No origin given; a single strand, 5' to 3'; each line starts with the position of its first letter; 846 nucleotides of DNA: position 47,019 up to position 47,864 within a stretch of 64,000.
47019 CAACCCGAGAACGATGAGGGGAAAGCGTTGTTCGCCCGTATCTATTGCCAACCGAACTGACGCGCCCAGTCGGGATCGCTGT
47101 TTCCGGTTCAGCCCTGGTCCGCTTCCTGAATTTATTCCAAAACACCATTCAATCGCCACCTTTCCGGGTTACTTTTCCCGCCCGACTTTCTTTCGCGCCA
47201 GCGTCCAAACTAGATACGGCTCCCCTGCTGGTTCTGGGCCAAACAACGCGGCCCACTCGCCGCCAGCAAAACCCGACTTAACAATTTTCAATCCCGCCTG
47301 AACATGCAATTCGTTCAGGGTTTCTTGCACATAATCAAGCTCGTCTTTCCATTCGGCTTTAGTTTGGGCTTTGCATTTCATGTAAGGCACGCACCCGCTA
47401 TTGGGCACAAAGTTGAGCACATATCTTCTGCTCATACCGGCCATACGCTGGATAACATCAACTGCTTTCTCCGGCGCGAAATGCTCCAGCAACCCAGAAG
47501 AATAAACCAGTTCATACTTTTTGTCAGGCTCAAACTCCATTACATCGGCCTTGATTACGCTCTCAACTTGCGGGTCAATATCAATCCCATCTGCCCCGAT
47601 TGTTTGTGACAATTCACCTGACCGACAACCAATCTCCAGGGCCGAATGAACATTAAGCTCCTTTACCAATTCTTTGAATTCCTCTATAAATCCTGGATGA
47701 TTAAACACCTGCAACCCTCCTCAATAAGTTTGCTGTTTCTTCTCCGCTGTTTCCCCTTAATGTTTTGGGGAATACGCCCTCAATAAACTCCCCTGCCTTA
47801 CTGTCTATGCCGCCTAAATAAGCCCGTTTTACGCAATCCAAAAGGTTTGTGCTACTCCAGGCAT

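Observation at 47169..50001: Glycosyltransferase / TagF-like / SAM-methyltransferase cassette inserted between terminase and portal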

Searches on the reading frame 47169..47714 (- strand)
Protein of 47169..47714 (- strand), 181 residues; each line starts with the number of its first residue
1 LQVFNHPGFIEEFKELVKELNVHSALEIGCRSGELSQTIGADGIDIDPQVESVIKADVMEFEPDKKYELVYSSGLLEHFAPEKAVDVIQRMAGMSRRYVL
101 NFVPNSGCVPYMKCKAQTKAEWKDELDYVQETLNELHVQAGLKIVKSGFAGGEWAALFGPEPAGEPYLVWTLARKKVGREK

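Call 3: search_protein_families(library=pfam, proteins=[window:47169-47714:-], max_evalue=0.01)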
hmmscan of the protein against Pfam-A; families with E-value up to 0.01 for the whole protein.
window:47169-47714:- (181 aa): 4 families
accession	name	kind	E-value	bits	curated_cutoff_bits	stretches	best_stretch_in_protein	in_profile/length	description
PF13489.12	Methyltransf_23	-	0.00021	21.5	27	1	22-91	23-107/164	Methyltransferase domain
PF08242.18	Methyltransf_12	-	0.0013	19.9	30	0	26-90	1-87/98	Methyltransferase domain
PF13649.12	Methyltransf_25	-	0.0032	18.6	27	0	53-93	50-91/97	Methyltransferase domain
PF08241.18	Methyltransf_11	-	0.0065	17.5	21.2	0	26-91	1-86/95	Methyltransferase domain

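Call 4: search_protein_families(library=phrogs, proteins=[window:47169-47714:-], max_evalue=0.01)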
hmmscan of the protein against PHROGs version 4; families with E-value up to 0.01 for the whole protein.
window:47169-47714:- (181 aa): 0 families

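Call 9: search_protein_families(library=ncbifam, proteins=[window:47169-47714:-], max_evalue=0.01)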
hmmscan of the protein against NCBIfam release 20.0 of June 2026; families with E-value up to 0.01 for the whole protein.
window:47169-47714:- (181 aa): 2 families
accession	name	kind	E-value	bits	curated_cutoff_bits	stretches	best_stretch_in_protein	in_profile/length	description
TIGR03587.1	Pse_Me-ase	hypoth_equivalog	1.4e-07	31.8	112.05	1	52-149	91-183/204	pseudaminic acid biosynthesis-associated methylase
NF004851.0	PRK06202.1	equivalog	0.0011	18.5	243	1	52-100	117-163/237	hypothetical protein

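Call 51: find_homologous_proteins(query=window:47169-47714:-, max_evalue=0.001)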
Query window:47169-47714:- (181 aa): 10 proteins with E <= 0.001 among 79 candidates.
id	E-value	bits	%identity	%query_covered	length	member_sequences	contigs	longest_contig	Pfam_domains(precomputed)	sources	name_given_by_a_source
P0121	1.0e-114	399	98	99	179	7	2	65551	-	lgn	-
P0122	2.1e-80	287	73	94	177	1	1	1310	PF13489.13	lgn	-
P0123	4.0e-80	286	74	96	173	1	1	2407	PF13489.13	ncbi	-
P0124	7.7e-78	278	70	96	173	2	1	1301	-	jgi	-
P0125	1.4e-76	274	68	96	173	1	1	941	-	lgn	-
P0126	5.3e-76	272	69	96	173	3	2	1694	-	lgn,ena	-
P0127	5.2e-75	269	69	96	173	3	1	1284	PF13489.13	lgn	-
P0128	4.5e-59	217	55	97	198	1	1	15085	PF13489.13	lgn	-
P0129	3.4e-57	211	54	97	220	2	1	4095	PF13489.13,PF13649.13,PF08241.19,PF08242.19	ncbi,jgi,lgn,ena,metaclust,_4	jgi:hypothetical protein|metaclust:\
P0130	1.1e-53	200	54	96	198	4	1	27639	-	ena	-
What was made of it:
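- On Class I SAM-dependent methyltransferases: Several homologues do carry PF13489 (call 51).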

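Call 55: find_encoding_contigs(protein=P0130, flank=8000, max_places=2)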
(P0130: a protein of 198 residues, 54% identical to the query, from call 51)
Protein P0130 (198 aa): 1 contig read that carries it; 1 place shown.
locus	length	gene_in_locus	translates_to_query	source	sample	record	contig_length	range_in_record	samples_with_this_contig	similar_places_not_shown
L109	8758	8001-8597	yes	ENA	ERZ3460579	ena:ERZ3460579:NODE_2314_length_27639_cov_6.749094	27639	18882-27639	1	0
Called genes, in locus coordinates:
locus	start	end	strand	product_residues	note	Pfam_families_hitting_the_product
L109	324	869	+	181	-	-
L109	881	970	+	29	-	-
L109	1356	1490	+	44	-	-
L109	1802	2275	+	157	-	-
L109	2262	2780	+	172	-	-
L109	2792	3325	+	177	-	PF02732:ERCC4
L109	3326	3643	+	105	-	-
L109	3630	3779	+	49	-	-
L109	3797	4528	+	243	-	-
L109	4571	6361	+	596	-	-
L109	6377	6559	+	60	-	-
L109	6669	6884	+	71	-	-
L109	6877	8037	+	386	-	PF13439:Glyco_transf_4, PF00534:Glycos_transf_1, PF13692:Glyco_trans_1_4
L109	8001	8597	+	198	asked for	-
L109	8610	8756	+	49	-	?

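Call 56: find_encoding_contigs(protein=P0128, flank=8000, max_places=2)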
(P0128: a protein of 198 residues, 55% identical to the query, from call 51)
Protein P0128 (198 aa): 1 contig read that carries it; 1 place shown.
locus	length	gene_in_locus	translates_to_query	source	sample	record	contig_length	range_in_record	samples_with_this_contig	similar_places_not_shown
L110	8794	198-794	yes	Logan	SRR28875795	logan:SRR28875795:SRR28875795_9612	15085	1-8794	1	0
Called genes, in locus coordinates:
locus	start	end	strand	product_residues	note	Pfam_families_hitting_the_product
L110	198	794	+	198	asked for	PF13489:Methyltransf_23 (faint)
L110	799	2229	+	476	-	-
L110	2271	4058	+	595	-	-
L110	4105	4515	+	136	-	-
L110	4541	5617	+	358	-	PF25209:Phage_capsid_4 (weak)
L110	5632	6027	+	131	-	-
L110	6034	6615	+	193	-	-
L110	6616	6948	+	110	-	-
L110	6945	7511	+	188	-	-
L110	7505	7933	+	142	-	-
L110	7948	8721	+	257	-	PF27173:YomU_Tube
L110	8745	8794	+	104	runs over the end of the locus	-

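Call 57: predict_structure(alignment_id=A2)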
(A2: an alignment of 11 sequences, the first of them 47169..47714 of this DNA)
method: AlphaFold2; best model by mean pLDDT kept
length: 181 residues; sequences in the alignment: 11
mean_pLDDT: 88.3   pTM: 0.87
mean pLDDT of the five models: 88.3, 86.9, 83.0, 64.0, 60.2
residues with pLDDT >= 90: 107; 70-90: 61; 50-70: 9; < 50: 4
segments of 3 or more residues with pLDDT < 50: 179-181
pLDDT, mean of each block of 10 residues (from residue 1): 75 93 93 87 89 89 95 89 93 97 92 88 88 97 96 78 79 77 34
secondary structure, 60 per line:
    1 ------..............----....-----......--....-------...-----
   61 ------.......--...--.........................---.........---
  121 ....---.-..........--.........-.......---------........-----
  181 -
elements in order: H7-20 E25-28 H34-39 E42-45 E53-55 E67-73 H81-94 E95-105 H109-117 H121-124 H130-139 E142-150 H152-158 E168-175
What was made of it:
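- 47169..47714 (-): Class I SAM-dependent methyltransferase; probable start at 47708, overlapping the TagF-like stop by 8 nt. AlphaFold2 pLDDT 88 (call 57).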

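Call 61: fold_search(model_id=the predicted structure, library=pdb)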
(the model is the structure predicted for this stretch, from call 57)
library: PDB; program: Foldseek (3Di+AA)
matches with E <= 10: 1618; with E <= 0.001: 899
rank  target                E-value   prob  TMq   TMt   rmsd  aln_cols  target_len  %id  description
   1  4qdk_B                2.1e-10  1.00  0.67  0.56   4.6       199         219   14  Crystal structure of magnesium protoporphyrin IX methyltransferase (ChlM) from Synechocystis PCC 6803 with bound SAH (released 2014-08-06)
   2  4qdk_A                4.5e-10  1.00  0.64  0.54   5.1       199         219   14  Crystal structure of magnesium protoporphyrin IX methyltransferase (ChlM) from Synechocystis PCC 6803 with bound SAH (released 2014-08-06)
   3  4qdj                  6.5e-10  1.00  0.62  0.55   4.8       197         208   14  Crystal structure of magnesium protoporphyrin IX methyltransferase (ChlM) from Synechocystis PCC 6803 with bound SAM (released 2014-08-06)
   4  8bii_A                2.6e-09  1.00  0.59  0.35   5.9       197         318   16  O-Methyltransferase Plu4895 (mutant H229N) in complex with SAH (released 2023-03-08)
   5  8x8j_A                6.3e-09  1.00  0.64  0.51   5.7       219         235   14  The structure of AbBioc in complex with inhibitor sinefungin (released 2024-11-13)
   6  3cc8                  7.7e-09  1.00  0.62  0.54   6.5       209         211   16  Crystal structure of a putative methyltransferase (bce_1332) from bacillus cereus atcc 10987 at 1.64 A resolution (released 2008-03-04)
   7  8x8i_D                1.2e-08  1.00  0.64  0.51   6.0       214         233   15  The structure of AbBioc in complex with SAM cofactor (released 2024-11-13)
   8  8x8i_C                1.5e-08  1.00  0.64  0.51   5.4       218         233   15  The structure of AbBioc in complex with SAM cofactor (released 2024-11-13)
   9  8big_G                1.6e-08  1.00  0.61  0.37   5.0       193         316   16  O-Methyltransferase Plu4895 in complex with SAH (released 2023-03-08)
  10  4wxh_A                2.5e-08  1.00  0.63  0.35   4.5       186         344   16  Carminomycin-4-O-methyltransferase (DnrK) variant (298Ser insert) in complex with S-adenosyl-L-homocysteine (SAH) and  (released 2015-07-29)
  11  8bii_G                2.5e-08  1.00  0.58  0.35   6.0       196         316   16  O-Methyltransferase Plu4895 (mutant H229N) in complex with SAH (released 2023-03-08)
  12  2p7h_B                3.3e-08  1.00  0.70  0.58   4.9       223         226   13  Crystal structure of a sam dependent methyl-transferase type 12 family protein (eca1738) from pectobacterium atrosepti (released 2007-04-03)
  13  2p7h_A                3.5e-08  1.00  0.68  0.56   5.1       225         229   13  Crystal structure of a sam dependent methyl-transferase type 12 family protein (eca1738) from pectobacterium atrosepti (released 2007-04-03)
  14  3ofk_D                3.5e-08  1.00  0.64  0.64   4.1       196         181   13  Crystal structure of N-methyltransferase NodS from Bradyrhizobium japonicum WM9 in complex with S-adenosyl-l-homocyste (released 2010-10-27)
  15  8x8i_A                3.5e-08  1.00  0.59  0.46   6.4       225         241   14  The structure of AbBioc in complex with SAM cofactor (released 2024-11-13)
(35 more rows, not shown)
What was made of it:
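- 47169..47714 (-): Foldseek: 899 hits at E<=1e-3, with the top hits all SAM methyltransferases (ChlM, Plu4895, NodS) (call 61).
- On Class I SAM-dependent methyltransferases: 899 Foldseek hits at E<=1e-3, with the top hits all SAM methyltransferases (calls 57, 61).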
